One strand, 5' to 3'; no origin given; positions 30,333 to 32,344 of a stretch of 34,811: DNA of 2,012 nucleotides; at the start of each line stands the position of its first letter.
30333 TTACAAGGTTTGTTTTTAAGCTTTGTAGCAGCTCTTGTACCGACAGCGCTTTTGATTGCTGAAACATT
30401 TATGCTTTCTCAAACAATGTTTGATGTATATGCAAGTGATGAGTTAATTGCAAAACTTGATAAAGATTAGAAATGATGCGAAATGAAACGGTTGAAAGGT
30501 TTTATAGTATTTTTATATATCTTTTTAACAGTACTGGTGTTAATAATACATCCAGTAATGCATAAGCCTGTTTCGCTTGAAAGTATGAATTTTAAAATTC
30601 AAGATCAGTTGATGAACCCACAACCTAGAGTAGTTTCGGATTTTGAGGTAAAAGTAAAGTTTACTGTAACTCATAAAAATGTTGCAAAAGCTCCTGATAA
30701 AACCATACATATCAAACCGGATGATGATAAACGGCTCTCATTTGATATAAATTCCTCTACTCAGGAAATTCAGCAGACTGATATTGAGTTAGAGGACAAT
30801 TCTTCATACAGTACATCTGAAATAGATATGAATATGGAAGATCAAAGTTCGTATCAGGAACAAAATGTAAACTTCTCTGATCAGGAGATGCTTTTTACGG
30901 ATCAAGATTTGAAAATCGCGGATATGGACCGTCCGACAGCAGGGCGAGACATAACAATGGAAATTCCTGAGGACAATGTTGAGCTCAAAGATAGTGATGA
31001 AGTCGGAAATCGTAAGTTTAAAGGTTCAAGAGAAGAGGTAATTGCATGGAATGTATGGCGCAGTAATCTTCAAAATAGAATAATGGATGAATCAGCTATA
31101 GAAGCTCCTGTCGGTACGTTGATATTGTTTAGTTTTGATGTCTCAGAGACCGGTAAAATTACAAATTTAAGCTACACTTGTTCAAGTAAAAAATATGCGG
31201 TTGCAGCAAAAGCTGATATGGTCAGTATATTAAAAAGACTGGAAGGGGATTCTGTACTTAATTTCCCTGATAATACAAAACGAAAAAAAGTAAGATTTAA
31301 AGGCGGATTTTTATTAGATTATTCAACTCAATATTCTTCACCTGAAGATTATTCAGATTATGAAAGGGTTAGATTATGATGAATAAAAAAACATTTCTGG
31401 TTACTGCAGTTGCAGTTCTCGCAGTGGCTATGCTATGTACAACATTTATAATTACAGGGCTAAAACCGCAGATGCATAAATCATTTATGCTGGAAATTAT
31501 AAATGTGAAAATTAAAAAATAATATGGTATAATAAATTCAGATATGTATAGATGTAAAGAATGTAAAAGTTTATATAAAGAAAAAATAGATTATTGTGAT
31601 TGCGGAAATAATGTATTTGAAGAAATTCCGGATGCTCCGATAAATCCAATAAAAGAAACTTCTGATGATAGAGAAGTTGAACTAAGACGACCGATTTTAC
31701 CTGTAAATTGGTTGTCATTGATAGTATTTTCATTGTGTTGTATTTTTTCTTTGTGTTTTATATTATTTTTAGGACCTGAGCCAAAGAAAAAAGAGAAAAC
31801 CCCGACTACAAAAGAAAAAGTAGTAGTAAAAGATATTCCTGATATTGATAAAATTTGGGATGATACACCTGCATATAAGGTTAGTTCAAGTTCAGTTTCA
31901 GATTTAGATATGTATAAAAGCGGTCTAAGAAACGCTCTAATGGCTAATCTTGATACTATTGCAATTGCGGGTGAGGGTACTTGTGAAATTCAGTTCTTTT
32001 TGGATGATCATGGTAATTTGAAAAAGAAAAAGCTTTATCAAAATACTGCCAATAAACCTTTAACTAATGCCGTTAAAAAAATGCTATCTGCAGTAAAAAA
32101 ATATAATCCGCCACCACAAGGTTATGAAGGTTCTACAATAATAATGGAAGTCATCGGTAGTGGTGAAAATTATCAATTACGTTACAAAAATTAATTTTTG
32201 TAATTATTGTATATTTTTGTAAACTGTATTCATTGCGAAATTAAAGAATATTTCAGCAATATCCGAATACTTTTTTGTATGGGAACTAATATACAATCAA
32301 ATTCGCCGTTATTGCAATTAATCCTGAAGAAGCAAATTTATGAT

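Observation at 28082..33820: Seven-gene envelope operon (vWA, FHA-like 8-TM, two TonB_C-like anchors, micro-TM, EF-hand/HExxH) lacking all canonical partners: best candidate for an undescribed system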

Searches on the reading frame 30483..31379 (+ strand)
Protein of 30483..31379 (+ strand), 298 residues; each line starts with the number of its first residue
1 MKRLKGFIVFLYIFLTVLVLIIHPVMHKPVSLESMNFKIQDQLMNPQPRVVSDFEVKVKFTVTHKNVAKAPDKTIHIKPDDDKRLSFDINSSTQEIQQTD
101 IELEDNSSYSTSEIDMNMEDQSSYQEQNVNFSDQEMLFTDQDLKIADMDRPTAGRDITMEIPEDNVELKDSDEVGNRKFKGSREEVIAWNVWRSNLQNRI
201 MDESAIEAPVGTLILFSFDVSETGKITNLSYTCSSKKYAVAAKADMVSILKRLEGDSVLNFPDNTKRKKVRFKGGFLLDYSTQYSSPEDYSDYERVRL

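Call 4: search_protein_families(library=pfam, proteins=[window:30483-31379:+], max_evalue=1)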
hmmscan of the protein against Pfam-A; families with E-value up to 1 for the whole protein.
window:30483-31379:+ (298 aa): 0 families

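Call 6: search_protein_families(library=ncbifam, proteins=[window:30483-31379:+], max_evalue=1)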
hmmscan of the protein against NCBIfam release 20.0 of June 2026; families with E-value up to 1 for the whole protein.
window:30483-31379:+ (298 aa): 1 family
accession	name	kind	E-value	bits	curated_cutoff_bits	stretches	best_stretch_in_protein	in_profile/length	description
TIGR04134.1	lipo_with_rSAM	hypoth_equivalog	0.0044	17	39.8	1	34-122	37-128/150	radical SAM-associated putative lipoprotein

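Call 23: search_protein_families(library=padloc, proteins=[window:30483-31379:+], max_evalue=1)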
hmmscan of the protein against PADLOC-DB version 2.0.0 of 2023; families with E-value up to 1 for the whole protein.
window:30483-31379:+ (298 aa): 0 families

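Call 41: search_protein_families(library=pfam, alignment_id=A3, max_evalue=0.1)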
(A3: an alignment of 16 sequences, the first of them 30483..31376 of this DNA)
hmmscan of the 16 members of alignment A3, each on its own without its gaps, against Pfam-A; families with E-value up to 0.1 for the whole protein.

A. member 1, window:30483-31376:+ (298 aa): 0 families

B. families by the number of members that match (of 16 scanned): 10 families
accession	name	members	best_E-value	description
PF05262.16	Borrelia_P83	1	0.0012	Borrelia P83/100 protein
PF13786.12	DUF4179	1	0.0039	Domain of unknown function (DUF4179)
PF01080.22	Presenilin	1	0.032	Presenilin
PF14027.11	Questin_oxidase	1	0.04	Questin oxidase-like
PF04321.23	RmlD_sub_bind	1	0.041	RmlD substrate binding domain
PF09747.14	CCD97-like_C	1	0.048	Coiled-coil domain containing protein 97-like, C-terminal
PF03153.18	TFIIA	1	0.051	Transcription factor IIA, alpha/beta subunit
PF00386.27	C1q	1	0.075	C1q domain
PF10477.14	EIF4E-T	1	0.082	Nucleocytoplasmic shuttling protein for mRNA cap-binding EIF4E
PF01553.26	Acyltransferase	1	0.091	Acyltransferase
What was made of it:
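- Checked: There is no Pfam hit (calls 4, 41).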

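Call 43: search_solved_structures(query=A3, max_evalue=10, show_alignments=2)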
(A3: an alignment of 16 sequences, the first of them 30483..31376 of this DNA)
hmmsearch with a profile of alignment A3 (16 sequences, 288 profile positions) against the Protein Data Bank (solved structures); distinct sequences matched with E-value up to 10: 1.
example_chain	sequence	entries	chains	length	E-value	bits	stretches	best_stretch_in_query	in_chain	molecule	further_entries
4fe8_A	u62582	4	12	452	8.6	9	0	102-169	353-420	Maltose-binding periplasmic protein,Huntingtin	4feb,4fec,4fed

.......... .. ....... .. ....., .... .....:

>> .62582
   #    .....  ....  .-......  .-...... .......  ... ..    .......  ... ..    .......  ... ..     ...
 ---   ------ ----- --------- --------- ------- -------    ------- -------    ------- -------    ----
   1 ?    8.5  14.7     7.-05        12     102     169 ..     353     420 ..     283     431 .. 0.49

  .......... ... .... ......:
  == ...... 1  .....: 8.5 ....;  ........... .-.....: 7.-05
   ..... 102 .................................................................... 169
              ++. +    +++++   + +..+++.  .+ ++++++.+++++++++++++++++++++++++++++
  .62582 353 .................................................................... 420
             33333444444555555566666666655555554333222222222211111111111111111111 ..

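Call 51: find_homologous_proteins(query=window:30483-31376:+, max_evalue=0.001)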
Query window:30483-31376:+ (298 aa): 53 proteins with E <= 0.001 among 511 candidates.
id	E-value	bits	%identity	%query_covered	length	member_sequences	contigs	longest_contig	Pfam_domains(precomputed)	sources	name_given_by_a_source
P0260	1.7e-187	639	98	100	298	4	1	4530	-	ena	-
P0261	1.1e-168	578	86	100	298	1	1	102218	-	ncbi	-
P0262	4.3e-145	500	74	100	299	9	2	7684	-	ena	-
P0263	5.0e-145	500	75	100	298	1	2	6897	-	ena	-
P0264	4.3e-143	494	74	100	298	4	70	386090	-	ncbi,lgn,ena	-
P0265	6.5e-141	487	72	100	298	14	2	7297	-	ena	-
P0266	2.1e-123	429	64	100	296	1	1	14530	-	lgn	-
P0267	9.4e-123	427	66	100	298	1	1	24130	-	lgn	-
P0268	1.1e-122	427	64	100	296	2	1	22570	-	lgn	-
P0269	2.4e-122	426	66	100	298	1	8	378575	-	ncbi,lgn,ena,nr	ncbi:hypothetical protein DBY21_09865 [Candidatus Gastranaerophilales bacterium]|nr:MAG: hypothetica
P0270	3.0e-122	425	66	100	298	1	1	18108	-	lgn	-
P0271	5.2e-122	425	66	100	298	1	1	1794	-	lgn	-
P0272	1.5e-121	423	66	100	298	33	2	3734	-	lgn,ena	-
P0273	3.6e-121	422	63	100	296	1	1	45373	-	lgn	-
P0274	4.7e-121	421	65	100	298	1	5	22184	-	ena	-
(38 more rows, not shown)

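Call 59: predict_structure(alignment_id=A4)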
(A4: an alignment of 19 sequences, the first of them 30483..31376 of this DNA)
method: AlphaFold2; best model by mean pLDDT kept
length: 298 residues; sequences in the alignment: 19
mean_pLDDT: 60.6   pTM: 0.45
mean pLDDT of the five models: 60.6, 58.9, 55.7, 55.3, 53.8
residues with pLDDT >= 90: 38; 70-90: 103; 50-70: 19; < 50: 138
segments of 3 or more residues with pLDDT < 50: 26-42, 44-46, 48-78, 80-159, 292-298
pLDDT, mean of each block of 10 residues (from residue 1): 78 88 54 42 47 35 35 40 35 29 28 29 31 35 31 36 70 77 84 91 86 89 89 89 90 90 86 86 75 42
secondary structure, 60 per line:
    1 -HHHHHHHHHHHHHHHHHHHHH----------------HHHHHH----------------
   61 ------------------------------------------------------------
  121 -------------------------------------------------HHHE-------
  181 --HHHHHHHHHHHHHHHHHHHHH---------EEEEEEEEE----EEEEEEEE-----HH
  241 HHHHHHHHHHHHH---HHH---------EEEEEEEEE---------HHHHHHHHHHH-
elements in order: H2-22 H39-44 H183-203 E213-221 E226-233 H239-253 E269-277 H287-297
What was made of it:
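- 30483..31379 (+): P3: 298-aa protein with a TM anchor, a conserved T-x7-P-x-M-H juxtamembrane motif, a disordered acidic linker and a TonB/TolA-like C-terminal domain (residues about 180-290). AF2 C-terminal domain pLDDT is 70-91 and the linker is below 50 (call 59).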

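Call 61: fold_search(model_id=the predicted structure, library=pdb)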
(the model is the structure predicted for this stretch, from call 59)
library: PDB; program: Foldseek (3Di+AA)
matches with E <= 10: 465; with E <= 0.001: 0
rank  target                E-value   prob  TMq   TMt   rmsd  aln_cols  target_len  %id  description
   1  7zc8_B                9.7e-03  0.98  0.19  0.55   6.9        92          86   12  Crystal structure of the C-terminal domain of FusB, a TonB homologue (released 2022-08-17)
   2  7zc8_A                1.5e-02  0.95  0.18  0.53   6.9        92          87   13  Crystal structure of the C-terminal domain of FusB, a TonB homologue (released 2022-08-17)
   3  5lw8_MODEL_1_A        3.1e-02  0.93  0.22  0.58   4.2       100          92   13  NMR solution structure of Helicobacter pylori TonB-CTD (residues 194-285) (released 2016-10-19)
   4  8do8_D                9.6e-02  0.14  0.14  0.19  13.6       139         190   11  Crystal structure ATG9 HDIR in complex with the ATG13:ATG101 HORMA dimer (released 2022-11-23)
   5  8do8_B                1.7e-01  0.16  0.13  0.18  17.5       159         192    8  Crystal structure ATG9 HDIR in complex with the ATG13:ATG101 HORMA dimer (released 2022-11-23)
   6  1lr0                  1.8e-01  0.47  0.20  0.41   7.5       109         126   17  Pseudomonas aeruginosa TolA Domain III, Seleno-methionine Derivative (released 2002-05-29)
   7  6s3w_MODEL_1_A        1.9e-01  0.47  0.23  0.48   9.8       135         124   13  Solution NMR Structure of TolAIII Bound to a Peptide Derived from the N-terminus of TolB (released 2020-03-25)
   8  2m2k_MODEL_1_A        1.9e-01  0.44  0.24  0.46  14.4       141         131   11  The structure of HasB CTD (released 2013-04-10)
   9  6w1x_D                2.1e-01  0.14  0.12  0.11  11.5       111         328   12  Cryo-EM structure of anti-CRISPR AcrIF9, bound to the type I-F crRNA-guided CRISPR surveillance complex (released 2020-05-13)
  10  2gsk_B                2.2e-01  0.63  0.17  0.53   3.4        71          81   10  Structure of the BtuB:TonB Complex (released 2006-06-13)
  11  1s62_MODEL_1_A        2.2e-01  0.21  0.17  0.38   8.7       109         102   16  Solution structure of the Escherichia coli TolA C-terminal domain (released 2005-02-15)
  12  1iuh                  2.2e-01  0.06  0.09  0.12  16.1       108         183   13  Crystal structure of TT0787 of thermus thermophilus HB8 (released 2003-06-17)
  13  4yr3_A                3.0e-01  0.12  0.13  0.10  12.2       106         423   13  Mutant Human DNA Polymerase Eta R61M Inserting dCTP Opposite Template G (released 2015-05-13)
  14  5xv1_C                3.2e-01  0.13  0.13  0.18  12.5       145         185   10  Crystal structure of ATG101-ATG13HORMA (released 2018-07-04)
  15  9jph_G                3.4e-01  0.14  0.13  0.12  10.9       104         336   10  crRNA-guided surveillance (Csy) complex (released 2026-04-01)
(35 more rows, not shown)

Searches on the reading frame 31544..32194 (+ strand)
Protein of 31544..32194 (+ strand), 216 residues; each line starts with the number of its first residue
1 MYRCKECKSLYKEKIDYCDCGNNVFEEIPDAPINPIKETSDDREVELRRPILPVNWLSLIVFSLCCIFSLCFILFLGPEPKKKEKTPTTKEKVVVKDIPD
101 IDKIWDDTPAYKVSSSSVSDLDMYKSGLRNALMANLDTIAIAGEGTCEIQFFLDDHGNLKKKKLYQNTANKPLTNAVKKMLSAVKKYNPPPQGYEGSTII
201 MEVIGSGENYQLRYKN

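Call 4: search_protein_families(library=pfam, proteins=[window:31544-32194:+], max_evalue=1)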
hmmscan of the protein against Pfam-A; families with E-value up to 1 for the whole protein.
window:31544-32194:+ (216 aa): 2 families
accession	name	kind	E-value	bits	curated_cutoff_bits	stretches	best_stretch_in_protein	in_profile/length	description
PF13103.11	TonB_2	-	0.0015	19.1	22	1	122-197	2-77/85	TonB C terminal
PF03544.19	TonB_C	-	0.0058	17.5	24.6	1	144-200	15-70/79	Gram-negative bacterial TonB protein C-terminal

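Call 6: search_protein_families(library=ncbifam, proteins=[window:31544-32194:+], max_evalue=1)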
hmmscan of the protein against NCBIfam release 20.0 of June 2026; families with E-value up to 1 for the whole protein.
window:31544-32194:+ (216 aa): 1 family
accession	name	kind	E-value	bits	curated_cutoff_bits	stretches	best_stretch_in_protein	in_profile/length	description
NF009148.0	PRK12496.1-5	equivalog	0.06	13.2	243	1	1-24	125-149/163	hypothetical protein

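Call 23: search_protein_families(library=padloc, proteins=[window:31544-32194:+], max_evalue=1)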
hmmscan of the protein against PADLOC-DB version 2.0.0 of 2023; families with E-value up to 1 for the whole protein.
window:31544-32194:+ (216 aa): 0 families

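Call 38: search_protein_families(library=pfam, alignment_id=A2, max_evalue=0.01)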
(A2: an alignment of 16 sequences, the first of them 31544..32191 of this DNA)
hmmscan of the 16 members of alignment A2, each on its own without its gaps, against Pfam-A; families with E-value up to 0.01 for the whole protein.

A. member 1, window:31544-32191:+ (216 aa): 2 families
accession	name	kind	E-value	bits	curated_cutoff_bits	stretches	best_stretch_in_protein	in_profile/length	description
PF13103.11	TonB_2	-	0.0015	19.1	22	1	122-197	2-77/85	TonB C terminal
PF03544.19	TonB_C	-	0.0058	17.5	24.6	0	144-200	15-70/79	Gram-negative bacterial TonB protein C-terminal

B. families by the number of members that match (of 16 scanned): 4 families
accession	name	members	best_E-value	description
PF13103.11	TonB_2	14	2.6e-07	TonB C terminal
PF03544.19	TonB_C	12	9.2e-07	Gram-negative bacterial TonB protein C-terminal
PF06519.16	TolA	1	0.0019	TolA C-terminal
PF08391.16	Ly49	1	0.0024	Ly49-like protein, N-terminal region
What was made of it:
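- On Ton system (TonB-ExbB-ExbD): In the P5 family, 14 of 16 members hit Pfam TonB_2 (best E 2.6e-7) and 12 of 16 hit TonB_C (call 38).
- Checked: Of 16 family members, 14 hit Pfam TonB_2, best E 2.6e-7 (call 38).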

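Call 39: search_solved_structures(query=A2, max_evalue=1, show_alignments=1)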
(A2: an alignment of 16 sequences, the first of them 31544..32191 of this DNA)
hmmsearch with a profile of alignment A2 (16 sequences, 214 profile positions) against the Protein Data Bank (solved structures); distinct sequences matched with E-value up to 1: 3.
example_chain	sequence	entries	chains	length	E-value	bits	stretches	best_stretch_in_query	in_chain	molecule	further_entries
5lw8_A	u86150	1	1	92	0.052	16.2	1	139-198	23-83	Protein TonB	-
6sly_A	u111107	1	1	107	0.06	16.1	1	138-198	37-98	Protein TonB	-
8qag_A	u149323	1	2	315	0.084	15.6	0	38-95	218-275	sc-CC-6-95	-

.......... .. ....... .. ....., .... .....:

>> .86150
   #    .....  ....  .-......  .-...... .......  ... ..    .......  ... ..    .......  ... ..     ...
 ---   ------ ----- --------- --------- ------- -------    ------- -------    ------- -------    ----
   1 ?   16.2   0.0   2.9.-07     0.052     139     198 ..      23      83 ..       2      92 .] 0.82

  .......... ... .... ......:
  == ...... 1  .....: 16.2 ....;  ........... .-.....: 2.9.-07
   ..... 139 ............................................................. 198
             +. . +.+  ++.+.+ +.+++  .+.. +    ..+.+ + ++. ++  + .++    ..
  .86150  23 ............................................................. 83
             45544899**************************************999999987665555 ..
